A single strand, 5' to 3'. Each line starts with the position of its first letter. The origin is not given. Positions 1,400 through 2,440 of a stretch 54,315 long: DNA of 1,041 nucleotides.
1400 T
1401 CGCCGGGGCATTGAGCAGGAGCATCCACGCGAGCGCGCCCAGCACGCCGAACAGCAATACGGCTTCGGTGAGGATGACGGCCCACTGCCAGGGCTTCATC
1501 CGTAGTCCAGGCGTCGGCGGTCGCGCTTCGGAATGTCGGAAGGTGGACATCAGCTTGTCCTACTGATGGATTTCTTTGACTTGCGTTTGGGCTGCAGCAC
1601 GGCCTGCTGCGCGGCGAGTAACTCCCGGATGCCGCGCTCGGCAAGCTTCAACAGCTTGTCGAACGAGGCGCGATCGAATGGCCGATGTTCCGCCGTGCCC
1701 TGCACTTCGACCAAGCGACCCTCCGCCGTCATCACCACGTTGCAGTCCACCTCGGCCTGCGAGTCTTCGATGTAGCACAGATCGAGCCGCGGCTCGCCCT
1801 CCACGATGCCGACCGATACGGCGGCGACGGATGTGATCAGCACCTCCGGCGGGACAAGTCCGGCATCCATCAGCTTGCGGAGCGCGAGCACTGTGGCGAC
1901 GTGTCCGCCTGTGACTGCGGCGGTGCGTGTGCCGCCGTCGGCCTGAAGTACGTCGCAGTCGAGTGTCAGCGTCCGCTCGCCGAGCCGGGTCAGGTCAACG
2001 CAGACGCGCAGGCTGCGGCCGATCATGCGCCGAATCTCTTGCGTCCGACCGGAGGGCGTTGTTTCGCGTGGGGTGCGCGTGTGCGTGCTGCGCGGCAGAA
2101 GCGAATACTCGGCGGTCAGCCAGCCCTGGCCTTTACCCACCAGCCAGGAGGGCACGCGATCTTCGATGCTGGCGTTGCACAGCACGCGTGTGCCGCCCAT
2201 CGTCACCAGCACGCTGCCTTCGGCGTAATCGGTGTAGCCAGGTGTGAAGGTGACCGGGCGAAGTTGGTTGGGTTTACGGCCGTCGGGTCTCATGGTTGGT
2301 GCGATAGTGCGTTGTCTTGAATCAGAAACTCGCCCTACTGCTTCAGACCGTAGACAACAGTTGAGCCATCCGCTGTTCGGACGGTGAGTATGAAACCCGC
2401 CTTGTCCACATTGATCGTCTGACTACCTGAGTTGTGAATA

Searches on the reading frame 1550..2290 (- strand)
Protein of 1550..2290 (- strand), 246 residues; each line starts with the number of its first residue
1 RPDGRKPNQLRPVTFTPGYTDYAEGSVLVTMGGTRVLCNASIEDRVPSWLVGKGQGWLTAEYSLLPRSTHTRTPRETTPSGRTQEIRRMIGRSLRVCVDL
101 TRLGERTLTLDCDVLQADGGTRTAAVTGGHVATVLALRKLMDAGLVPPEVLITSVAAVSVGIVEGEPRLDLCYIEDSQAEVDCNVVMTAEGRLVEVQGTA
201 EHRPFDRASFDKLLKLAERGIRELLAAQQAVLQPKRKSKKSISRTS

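Call 35: search_protein_families(library=pfam, proteins=[window:1550-2290:-], max_evalue=0.00001)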
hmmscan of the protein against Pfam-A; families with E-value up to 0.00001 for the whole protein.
window:1550-2290:- (246 aa): 2 families
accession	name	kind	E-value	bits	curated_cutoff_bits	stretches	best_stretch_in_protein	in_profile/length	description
PF01138.27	RNase_PH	-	1.6e-24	87.2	25.5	1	9-135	1-126/130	3' exoribonuclease family, domain 1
PF03725.20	RNase_PH_C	-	2.3e-10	40.7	20.8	1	155-219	3-66/67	3' exoribonuclease family, domain 2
